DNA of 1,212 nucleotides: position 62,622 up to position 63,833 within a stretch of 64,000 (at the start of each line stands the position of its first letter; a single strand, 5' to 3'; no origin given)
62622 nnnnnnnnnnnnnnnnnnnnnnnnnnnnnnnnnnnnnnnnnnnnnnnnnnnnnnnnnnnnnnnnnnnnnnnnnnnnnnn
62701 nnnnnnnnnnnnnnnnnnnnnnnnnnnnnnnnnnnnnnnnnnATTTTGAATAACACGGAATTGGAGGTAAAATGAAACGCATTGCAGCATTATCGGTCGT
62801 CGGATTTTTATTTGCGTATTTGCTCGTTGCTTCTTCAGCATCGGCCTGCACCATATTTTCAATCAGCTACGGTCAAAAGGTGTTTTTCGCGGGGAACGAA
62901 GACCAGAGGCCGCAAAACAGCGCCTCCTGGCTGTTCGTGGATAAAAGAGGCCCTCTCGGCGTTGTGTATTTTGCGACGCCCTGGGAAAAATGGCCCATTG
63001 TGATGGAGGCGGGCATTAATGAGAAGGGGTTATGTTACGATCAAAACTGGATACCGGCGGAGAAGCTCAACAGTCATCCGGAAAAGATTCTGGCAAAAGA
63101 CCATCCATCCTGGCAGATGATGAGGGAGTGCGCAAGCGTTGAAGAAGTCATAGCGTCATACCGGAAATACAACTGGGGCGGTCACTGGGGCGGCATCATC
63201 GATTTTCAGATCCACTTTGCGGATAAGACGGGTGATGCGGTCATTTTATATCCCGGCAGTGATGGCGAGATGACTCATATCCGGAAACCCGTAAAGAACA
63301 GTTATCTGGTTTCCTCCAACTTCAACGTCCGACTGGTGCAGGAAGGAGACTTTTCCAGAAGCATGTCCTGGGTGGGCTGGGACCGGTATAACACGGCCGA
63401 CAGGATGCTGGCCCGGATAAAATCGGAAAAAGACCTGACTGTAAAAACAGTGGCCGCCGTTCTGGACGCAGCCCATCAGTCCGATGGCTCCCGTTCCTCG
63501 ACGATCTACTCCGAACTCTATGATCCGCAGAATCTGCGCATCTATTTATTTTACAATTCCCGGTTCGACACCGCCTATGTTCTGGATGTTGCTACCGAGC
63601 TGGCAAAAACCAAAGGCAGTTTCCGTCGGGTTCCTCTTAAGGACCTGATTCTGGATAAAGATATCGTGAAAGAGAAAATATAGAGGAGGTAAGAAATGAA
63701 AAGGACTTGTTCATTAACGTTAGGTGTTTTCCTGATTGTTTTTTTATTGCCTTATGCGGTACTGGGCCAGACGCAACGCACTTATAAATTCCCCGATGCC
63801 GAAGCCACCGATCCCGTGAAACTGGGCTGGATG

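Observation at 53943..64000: Predicted periplasm-to-fumarate route for N-acyl-D-aspartate or D-amino-acid peptides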

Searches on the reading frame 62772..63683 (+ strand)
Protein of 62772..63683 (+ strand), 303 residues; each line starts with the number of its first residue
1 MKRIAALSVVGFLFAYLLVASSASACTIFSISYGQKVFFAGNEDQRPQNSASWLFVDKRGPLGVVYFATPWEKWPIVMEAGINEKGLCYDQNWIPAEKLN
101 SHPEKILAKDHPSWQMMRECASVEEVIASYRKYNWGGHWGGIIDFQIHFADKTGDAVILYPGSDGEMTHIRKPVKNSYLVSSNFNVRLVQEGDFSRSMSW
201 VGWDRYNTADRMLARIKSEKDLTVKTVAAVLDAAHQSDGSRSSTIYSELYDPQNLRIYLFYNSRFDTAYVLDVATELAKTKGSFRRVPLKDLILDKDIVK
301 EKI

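Call 3: search_protein_families(library=pfam, proteins=[window:62772-63683:+])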
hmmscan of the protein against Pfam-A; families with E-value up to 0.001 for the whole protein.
window:62772-63683:+ (303 aa): 1 family
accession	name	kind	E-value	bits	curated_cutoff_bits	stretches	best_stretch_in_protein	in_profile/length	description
PF03417.21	AAT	-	2.9e-05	24.3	23.2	1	37-260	7-219/225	Acyl-coenzyme A:6-aminopenicillanic acid acyl-transferase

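Call 4: search_protein_families(library=ncbifam, proteins=[window:62772-63683:+])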
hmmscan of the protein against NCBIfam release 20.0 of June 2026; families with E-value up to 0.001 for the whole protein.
window:62772-63683:+ (303 aa): 1 family
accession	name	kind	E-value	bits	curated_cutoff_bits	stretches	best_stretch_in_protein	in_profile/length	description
NF040521.1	C45_proenzyme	subfamily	1.8e-09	37.4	85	1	12-257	77-313/313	C45 family autoproteolytic acyltransferase/hydrolase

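Call 9: find_encoding_contigs(protein=window:62772-63683:+, flank=10000, max_places=6)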
Protein window:62772-63683:+ (303 aa): no gene with exactly this product is on record in the collection.

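Call 57: find_homologous_proteins(query=window:62772-63683:+, max_evalue=0.00001)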
Query window:62772-63683:+ (303 aa): 163 proteins with E <= 0.00001 among 1670 candidates; the best 120 are listed.
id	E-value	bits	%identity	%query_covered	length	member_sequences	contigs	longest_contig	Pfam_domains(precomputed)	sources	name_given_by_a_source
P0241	1.6e-204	696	100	100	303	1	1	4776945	-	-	-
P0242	8.5e-177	605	84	100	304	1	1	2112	-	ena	-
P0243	2.8e-174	597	83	100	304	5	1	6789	-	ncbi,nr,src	ncbi:MAG TPA: hypothetical protein VKO67_10185 [Smithellaceae bacterium]|nr:hypothetical protein [Sm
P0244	1.1e-170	585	81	100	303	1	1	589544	PF03417.22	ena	-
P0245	4.9e-170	583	80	100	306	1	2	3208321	PF03417.22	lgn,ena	-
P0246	4.2e-166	570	80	100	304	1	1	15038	PF03417.22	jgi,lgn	-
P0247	1.1e-162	559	79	100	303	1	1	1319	PF03417.22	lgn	-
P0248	1.0e-160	552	77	100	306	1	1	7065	PF03417.22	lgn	-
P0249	1.8e-147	509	73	100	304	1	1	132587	PF02275.24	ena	-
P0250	1.5e-95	338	55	97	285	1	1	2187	-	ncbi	-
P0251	3.2e-94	334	53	98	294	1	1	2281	-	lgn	-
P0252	1.3e-92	329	53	97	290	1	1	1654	PF03417.22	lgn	-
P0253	5.9e-90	320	53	93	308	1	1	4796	PF03417.22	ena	-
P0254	5.4e-89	317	52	98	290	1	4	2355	-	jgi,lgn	jgi:hypothetical protein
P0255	1.8e-88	315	54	88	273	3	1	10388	-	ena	-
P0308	4.2e-77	278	47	97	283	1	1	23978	PF03417.22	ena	-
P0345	2.2e-69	252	45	97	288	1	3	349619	PF03417.22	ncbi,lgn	-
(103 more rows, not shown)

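Call 68: predict_structure(alignment_id=A3)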
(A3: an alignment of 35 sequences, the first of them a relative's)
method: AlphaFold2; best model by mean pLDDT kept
length: 303 residues; sequences in the alignment: 35
mean_pLDDT: 89.9   pTM: 0.87
mean pLDDT of the five models: 89.9, 89.2, 89.0, 88.9, 88.8
residues with pLDDT >= 90: 214; 70-90: 63; 50-70: 22; < 50: 4
segments of 3 or more residues with pLDDT < 50: 19-22
pLDDT, mean of each block of 10 residues (from residue 1): 78 63 74 95 80 95 96 88 98 92 94 96 98 91 94 96 95 87 89 63 89 95 97 85 91 98 93 98 95 93 94
secondary structure, 60 per line:
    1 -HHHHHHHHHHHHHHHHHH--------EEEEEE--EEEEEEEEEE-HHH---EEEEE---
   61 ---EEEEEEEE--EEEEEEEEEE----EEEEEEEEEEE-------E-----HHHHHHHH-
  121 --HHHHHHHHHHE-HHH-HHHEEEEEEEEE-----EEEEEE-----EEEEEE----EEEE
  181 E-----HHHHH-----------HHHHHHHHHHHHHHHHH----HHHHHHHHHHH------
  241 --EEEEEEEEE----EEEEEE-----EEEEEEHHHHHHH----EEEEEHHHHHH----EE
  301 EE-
elements in order: H2-19 E28-33 E36-45 E53-57 E64-71 E74-83 E88-98 H112-119 H123-132 E142-150 E156-161 E167-172 E177-181 H187-191 H203-219 H224-234 E243-251 E256-261 E267-272 H273-279 E284-288 H289-294 E299-302

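Call 71: fold_search(model_id=the predicted structure, library=pdb)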
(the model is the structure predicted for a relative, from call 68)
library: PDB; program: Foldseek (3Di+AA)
matches with E <= 10: 1204; with E <= 0.001: 89
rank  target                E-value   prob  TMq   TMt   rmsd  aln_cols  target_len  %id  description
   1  2iwm_C                6.7e-13  1.00  0.64  0.59   7.3       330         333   15  precursor mutant Cys1Ser of Penicillin V Acylase from Bacillus sphaericus (released 2007-08-07)
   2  3pva_A                7.1e-13  1.00  0.60  0.55   7.5       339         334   14  PENICILLIN V ACYLASE FROM B. SPHAERICUS (released 1999-11-15)
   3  7svk                  1.3e-12  1.00  0.63  0.59   5.9       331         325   15  Bile Salt Hydrolase from Lactobacillus reuteri (released 2023-01-25)
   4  5y7p_C                2.2e-12  1.00  0.62  0.59   7.7       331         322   13  Bile salt hydrolase from lactobacillus salivarius complex with glycocholic acid and cholic acid (released 2018-08-22)
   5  8esg_A                2.3e-12  1.00  0.62  0.59   7.5       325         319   14  Bile Salt Hydrolase B from Lactobacillus gasseri with covalent inhibitor bound (released 2023-11-01)
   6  7sve_A                4.3e-12  1.00  0.62  0.59   6.8       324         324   16  Bile Salt Hydrolase A from Lactobacillus acidophilus (released 2023-01-25)
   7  3hbc                  5.2e-12  1.00  0.68  0.66   6.2       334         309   16  Crystal Structure of Choloylglycine Hydrolase from Bacteroides thetaiotaomicron VPI (released 2009-06-02)
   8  5y7p_A                6.5e-12  1.00  0.61  0.57   7.8       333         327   14  Bile salt hydrolase from lactobacillus salivarius complex with glycocholic acid and cholic acid (released 2018-08-22)
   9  2iwm_A                6.5e-12  1.00  0.60  0.55   7.1       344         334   14  precursor mutant Cys1Ser of Penicillin V Acylase from Bacillus sphaericus (released 2007-08-07)
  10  8bls_H                7.3e-12  1.00  0.60  0.57   7.9       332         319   14  Structure of Lactobacillus salivarius (Ls) bile salt hydrolase(BSH) in complex with Glycocholate (GCA) (released 2023-03-08)
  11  7sve_C                8.2e-12  1.00  0.62  0.58   7.0       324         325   16  Bile Salt Hydrolase A from Lactobacillus acidophilus (released 2023-01-25)
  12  2pva_A                9.3e-12  1.00  0.65  0.60   5.2       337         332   14  OXIDIZED PENICILLIN V ACYLASE FROM B. SPHAERICUS (released 2000-07-26)
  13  8etf_G                9.3e-12  1.00  0.63  0.60   7.4       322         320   14  Bile Salt Hydrolase B from Lactobacillus gasseri with covalent inhibitor bound (released 2023-11-01)
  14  6a8q_A                9.3e-12  1.00  0.61  0.57   7.7       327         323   14  R207A mutant of highly active EfBSH (released 2019-07-10)
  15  5gs7_A                9.8e-12  1.00  0.59  0.56   7.5       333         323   15  Crystal structure determination of Cys2Ala mutant of Bile Salt Hydrolase from Enterococcus feacalis (released 2017-08-16)
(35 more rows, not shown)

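Call 83: find_encoding_contigs(protein=P0345, flank=8000, max_places=2)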
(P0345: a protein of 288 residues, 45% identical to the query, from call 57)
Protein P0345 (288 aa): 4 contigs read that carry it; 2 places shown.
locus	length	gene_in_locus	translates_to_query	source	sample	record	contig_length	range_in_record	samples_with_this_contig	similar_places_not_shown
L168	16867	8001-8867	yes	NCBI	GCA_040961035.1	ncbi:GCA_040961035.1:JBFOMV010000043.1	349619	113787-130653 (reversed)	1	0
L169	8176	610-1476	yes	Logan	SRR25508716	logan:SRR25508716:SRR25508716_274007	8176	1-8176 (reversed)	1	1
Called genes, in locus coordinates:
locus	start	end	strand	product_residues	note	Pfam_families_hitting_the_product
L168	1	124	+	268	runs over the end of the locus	PF00561:Abhydrolase_1 (faint), PF12146:Hydrolase_4 (faint), PF12697:Abhydrolase_6 (faint)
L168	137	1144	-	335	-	-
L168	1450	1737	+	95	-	PF13893:RRM_5 (weak), PF22976:RRM_10 (weak), PF00076:RRM_1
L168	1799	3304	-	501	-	PF00773:RNB, PF18614:RNase_II_C_S1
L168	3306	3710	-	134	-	-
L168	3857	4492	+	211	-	-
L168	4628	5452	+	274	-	PF00144:Beta-lactamase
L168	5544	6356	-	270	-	-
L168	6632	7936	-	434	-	PF07676:PD40 (faint), PF26549:Tricorn_N (faint), PF26550:Tricorn_2nd (faint)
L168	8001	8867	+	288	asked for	PF03417:AAT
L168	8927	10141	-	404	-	PF12728:HTH_17, PF00005:ABC_tran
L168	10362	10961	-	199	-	PF00174:Oxidored_molyb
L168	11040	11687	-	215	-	PF00440:TetR_N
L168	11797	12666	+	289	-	PF13484:Fer4_16 (faint), PF13187:Fer4_9 (weak), PF13237:Fer4_10 (weak)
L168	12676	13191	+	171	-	PF01161:PBP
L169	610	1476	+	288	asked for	PF03417:AAT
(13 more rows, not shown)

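Call 84: find_encoding_contigs(protein=P0308, flank=8000, max_places=2)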
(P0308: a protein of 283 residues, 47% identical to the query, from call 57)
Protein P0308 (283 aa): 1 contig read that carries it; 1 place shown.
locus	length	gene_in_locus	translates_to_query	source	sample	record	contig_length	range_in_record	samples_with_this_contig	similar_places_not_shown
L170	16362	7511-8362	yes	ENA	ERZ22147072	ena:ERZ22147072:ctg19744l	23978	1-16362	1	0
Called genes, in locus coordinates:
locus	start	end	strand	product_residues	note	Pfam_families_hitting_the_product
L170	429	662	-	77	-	PF12728:HTH_17 (faint)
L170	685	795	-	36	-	-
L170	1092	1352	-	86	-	-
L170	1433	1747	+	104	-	-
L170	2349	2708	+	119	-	PF01695:IstB_IS21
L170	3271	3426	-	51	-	PF01810:LysE (weak)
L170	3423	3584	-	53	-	-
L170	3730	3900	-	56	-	-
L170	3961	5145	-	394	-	PF01979:Amidohydro_1, PF07969:Amidohydro_3 (faint)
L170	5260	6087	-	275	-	PF12724:Flavodoxin_5 (weak), PF13183:Fer4_8 (faint), PF00037:Fer4, PF12797:Fer4_2 (faint), PF12837:Fer4_6, PF13237:Fer4_10, PF12838:Fer4_7 (weak), PF13187:Fer4_9 (weak), +1 more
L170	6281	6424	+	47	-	-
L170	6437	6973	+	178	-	-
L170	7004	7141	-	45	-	-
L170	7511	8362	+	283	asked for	PF03417:AAT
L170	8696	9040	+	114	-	PF11006:DUF2845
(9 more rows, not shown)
